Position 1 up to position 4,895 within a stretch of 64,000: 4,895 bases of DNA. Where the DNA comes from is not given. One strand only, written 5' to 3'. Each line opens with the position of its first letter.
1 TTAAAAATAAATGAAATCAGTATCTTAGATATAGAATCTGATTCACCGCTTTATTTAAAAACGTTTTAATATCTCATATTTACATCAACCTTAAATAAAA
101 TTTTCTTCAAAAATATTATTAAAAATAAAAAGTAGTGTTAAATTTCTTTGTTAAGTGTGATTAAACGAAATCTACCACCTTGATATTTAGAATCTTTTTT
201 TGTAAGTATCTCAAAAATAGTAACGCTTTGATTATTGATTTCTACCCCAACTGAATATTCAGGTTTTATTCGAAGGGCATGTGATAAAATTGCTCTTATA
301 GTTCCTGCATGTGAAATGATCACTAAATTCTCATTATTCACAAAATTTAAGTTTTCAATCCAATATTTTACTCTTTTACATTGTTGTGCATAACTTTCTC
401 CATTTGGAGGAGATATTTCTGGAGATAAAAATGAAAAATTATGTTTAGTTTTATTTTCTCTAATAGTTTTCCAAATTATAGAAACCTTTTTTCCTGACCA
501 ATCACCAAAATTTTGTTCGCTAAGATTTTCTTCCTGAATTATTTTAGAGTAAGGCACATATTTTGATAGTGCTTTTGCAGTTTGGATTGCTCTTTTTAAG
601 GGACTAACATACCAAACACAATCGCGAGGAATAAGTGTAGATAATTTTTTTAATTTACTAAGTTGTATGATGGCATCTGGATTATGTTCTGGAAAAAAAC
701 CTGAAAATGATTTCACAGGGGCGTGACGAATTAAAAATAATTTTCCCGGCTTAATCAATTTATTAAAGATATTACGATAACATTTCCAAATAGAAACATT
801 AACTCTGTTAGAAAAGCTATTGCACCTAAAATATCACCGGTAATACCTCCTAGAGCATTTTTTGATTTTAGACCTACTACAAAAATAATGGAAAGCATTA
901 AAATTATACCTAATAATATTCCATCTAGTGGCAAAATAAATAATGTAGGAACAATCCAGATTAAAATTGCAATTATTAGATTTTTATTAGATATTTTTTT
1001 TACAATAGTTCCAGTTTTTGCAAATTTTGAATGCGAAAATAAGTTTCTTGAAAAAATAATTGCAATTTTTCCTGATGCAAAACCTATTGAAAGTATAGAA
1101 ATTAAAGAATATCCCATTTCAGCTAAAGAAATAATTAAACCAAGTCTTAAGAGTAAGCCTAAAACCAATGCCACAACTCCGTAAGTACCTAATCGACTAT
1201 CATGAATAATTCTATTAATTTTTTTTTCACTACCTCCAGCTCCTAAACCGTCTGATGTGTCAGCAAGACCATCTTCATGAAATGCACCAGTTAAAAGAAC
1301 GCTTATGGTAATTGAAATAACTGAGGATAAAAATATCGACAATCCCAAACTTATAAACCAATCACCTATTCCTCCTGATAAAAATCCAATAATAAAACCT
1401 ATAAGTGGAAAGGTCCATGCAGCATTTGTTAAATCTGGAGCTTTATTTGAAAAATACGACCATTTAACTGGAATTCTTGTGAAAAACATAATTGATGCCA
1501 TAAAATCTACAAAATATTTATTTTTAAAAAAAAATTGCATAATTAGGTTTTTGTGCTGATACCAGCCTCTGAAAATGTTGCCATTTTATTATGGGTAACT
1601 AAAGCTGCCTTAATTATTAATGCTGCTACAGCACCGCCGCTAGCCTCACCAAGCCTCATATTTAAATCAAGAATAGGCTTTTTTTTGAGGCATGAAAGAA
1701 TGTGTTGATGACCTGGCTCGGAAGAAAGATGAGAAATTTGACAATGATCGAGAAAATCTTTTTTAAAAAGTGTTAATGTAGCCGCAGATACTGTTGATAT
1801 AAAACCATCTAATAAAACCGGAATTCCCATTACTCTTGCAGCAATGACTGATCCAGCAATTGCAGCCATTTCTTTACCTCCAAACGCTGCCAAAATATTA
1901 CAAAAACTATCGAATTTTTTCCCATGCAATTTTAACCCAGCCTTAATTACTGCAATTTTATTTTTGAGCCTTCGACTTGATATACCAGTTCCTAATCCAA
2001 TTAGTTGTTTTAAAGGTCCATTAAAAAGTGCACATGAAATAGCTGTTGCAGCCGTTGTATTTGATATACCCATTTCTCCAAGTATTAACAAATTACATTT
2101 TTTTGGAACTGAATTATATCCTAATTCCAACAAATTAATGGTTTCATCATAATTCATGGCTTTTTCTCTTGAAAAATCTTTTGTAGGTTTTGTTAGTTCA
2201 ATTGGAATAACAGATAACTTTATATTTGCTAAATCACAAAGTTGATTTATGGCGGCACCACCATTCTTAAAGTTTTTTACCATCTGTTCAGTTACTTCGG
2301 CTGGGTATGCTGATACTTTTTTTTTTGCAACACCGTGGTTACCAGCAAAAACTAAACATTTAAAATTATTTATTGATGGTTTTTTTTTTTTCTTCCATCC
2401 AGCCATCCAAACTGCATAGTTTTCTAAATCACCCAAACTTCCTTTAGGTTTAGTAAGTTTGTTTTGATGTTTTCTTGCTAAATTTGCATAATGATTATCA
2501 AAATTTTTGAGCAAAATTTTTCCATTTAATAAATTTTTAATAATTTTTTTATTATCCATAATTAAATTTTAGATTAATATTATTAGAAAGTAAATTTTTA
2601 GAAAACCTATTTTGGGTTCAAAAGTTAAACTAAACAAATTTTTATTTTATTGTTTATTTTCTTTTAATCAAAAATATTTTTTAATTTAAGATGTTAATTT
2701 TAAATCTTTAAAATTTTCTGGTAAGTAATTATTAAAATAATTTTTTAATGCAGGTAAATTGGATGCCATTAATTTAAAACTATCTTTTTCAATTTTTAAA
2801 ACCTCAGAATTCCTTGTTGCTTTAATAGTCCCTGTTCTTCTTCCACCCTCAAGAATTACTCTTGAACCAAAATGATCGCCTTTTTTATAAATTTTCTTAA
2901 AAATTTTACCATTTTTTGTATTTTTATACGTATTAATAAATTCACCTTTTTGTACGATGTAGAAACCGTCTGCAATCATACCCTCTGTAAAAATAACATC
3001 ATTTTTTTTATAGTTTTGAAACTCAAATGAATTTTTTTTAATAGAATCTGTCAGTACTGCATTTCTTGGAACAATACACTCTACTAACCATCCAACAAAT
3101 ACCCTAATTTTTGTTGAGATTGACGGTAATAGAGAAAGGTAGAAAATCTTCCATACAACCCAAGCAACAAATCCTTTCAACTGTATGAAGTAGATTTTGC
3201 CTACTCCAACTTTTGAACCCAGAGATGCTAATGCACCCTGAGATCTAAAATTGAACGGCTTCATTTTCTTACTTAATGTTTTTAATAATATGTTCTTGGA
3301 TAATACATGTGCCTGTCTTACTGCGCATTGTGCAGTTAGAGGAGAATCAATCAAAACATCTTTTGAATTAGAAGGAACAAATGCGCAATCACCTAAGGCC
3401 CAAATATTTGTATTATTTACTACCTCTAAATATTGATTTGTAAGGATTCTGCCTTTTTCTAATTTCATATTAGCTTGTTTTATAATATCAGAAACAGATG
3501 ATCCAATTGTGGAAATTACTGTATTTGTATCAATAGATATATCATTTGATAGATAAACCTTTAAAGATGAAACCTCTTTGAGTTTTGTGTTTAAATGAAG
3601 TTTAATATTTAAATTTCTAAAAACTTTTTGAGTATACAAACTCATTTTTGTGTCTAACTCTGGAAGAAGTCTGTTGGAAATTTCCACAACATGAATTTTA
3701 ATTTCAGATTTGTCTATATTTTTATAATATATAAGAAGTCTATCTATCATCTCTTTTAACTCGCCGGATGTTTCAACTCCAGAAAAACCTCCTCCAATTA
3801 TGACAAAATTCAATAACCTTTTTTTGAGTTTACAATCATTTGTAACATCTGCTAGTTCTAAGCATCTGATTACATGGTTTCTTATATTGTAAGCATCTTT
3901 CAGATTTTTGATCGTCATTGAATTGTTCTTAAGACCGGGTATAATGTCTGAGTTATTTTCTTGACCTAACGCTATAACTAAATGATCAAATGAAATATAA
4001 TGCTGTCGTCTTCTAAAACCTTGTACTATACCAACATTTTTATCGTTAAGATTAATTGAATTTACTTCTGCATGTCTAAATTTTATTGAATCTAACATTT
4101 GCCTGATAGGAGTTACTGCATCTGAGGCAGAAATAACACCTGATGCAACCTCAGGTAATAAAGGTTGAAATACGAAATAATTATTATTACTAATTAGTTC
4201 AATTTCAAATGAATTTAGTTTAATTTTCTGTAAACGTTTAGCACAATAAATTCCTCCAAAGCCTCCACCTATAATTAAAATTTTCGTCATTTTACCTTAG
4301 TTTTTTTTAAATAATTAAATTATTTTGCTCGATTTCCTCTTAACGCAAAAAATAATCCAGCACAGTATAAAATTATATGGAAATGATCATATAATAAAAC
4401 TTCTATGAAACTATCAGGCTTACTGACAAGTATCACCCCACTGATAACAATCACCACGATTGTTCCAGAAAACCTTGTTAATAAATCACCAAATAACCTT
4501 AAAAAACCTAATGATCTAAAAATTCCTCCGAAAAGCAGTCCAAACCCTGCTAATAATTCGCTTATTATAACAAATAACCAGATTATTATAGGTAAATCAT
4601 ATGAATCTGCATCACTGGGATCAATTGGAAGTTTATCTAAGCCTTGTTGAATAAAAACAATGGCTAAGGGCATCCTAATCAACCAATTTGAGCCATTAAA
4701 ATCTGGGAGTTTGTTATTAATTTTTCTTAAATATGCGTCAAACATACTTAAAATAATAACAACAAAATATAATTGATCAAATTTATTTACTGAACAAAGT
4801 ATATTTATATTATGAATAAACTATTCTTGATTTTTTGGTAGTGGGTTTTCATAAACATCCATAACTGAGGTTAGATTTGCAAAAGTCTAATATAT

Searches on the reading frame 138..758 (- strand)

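Call 26: search_protein_families(library=pfam, proteins=[window:138-758:-], max_evalue=0.001)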
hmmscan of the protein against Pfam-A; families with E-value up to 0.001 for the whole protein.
window:138-758:- (206 aa): 1 family
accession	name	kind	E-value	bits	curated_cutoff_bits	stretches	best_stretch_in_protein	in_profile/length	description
PF00300.27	His_Phos_1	-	5.2e-28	98.5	21.7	1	29-185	29-182/194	Histidine phosphatase superfamily (branch 1)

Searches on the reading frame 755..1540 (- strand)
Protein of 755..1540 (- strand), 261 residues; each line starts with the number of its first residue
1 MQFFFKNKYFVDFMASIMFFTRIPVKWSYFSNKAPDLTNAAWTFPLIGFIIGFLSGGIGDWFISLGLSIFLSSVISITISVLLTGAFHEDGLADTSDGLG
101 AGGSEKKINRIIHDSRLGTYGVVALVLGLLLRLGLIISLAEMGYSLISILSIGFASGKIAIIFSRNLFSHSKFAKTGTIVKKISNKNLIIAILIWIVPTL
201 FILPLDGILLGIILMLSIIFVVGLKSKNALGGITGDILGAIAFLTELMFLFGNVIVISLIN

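Call 26: search_protein_families(library=pfam, proteins=[window:755-1540:-], max_evalue=0.001)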
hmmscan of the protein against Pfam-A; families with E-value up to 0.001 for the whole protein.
window:755-1540:- (261 aa): 1 family
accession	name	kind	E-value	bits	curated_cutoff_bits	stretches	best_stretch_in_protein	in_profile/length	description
PF02654.20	CobS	-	4.5e-42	145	23.2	1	17-250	2-206/207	Cobalamin-5-phosphate synthase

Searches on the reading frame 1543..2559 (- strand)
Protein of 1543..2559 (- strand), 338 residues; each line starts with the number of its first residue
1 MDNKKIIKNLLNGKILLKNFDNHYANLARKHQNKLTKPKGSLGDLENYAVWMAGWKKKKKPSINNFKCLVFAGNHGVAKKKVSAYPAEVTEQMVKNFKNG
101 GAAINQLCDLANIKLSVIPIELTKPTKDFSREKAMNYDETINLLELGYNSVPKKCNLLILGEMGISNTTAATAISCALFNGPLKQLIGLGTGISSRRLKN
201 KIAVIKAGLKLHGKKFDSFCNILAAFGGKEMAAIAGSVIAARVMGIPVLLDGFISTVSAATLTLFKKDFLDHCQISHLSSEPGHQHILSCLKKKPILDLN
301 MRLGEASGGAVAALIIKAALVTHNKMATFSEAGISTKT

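Call 26: search_protein_families(library=pfam, proteins=[window:1543-2559:-], max_evalue=0.001)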
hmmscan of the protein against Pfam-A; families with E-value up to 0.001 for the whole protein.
window:1543-2559:- (338 aa): 1 family
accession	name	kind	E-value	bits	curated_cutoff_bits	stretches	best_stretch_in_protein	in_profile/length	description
PF02277.22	DBI_PRT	-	8e-106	354.4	22.6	1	19-334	3-329/329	Phosphoribosyltransferase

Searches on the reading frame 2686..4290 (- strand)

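Call 26: search_protein_families(library=pfam, proteins=[window:2686-4290:-], max_evalue=0.001)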
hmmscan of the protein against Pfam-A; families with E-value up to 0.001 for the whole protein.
window:2686-4290:- (534 aa): 7 families
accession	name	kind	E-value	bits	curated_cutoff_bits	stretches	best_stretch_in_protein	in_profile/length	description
PF07992.20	Pyr_redox_2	-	2.1e-44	152.5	26.1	1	3-327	2-291/291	Pyridine nucleotide-disulphide oxidoreductase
PF00027.35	cNMP_binding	-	9.2e-17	61.2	27.5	1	425-506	2-83/89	Cyclic nucleotide-binding domain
PF00070.33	Pyr_redox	-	2.9e-13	50.5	22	1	162-241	2-67/82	Pyridine nucleotide-disulphide oxidoreductase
PF22366.1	NDH2_C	-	2e-08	34.7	27.7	1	351-409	2-61/62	NDH2 C-terminal domain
PF13738.12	Pyr_redox_3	-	6.8e-06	26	30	0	161-297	166-302/305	Pyridine nucleotide-disulphide oxidoreductase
PF13454.12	NAD_binding_9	-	4.5e-05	23.9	21.8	0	6-36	2-33/155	FAD-NAD(P)-binding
PF13450.12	NAD_binding_8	-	0.00039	21.1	21.9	0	6-36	1-28/68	NAD(P)-binding Rossmann-like domain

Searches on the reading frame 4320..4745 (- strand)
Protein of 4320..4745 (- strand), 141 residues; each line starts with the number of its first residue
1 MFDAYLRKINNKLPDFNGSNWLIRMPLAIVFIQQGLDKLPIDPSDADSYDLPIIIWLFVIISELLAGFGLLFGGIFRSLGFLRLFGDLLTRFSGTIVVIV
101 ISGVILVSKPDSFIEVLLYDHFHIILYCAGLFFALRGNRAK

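Call 26: search_protein_families(library=pfam, proteins=[window:4320-4745:-], max_evalue=0.001)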
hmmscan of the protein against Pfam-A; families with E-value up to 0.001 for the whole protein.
window:4320-4745:- (141 aa): 1 family
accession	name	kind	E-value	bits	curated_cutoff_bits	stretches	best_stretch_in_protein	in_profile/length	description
PF07681.17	DoxX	-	0.0001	23.3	23.6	1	22-77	4-66/85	DoxX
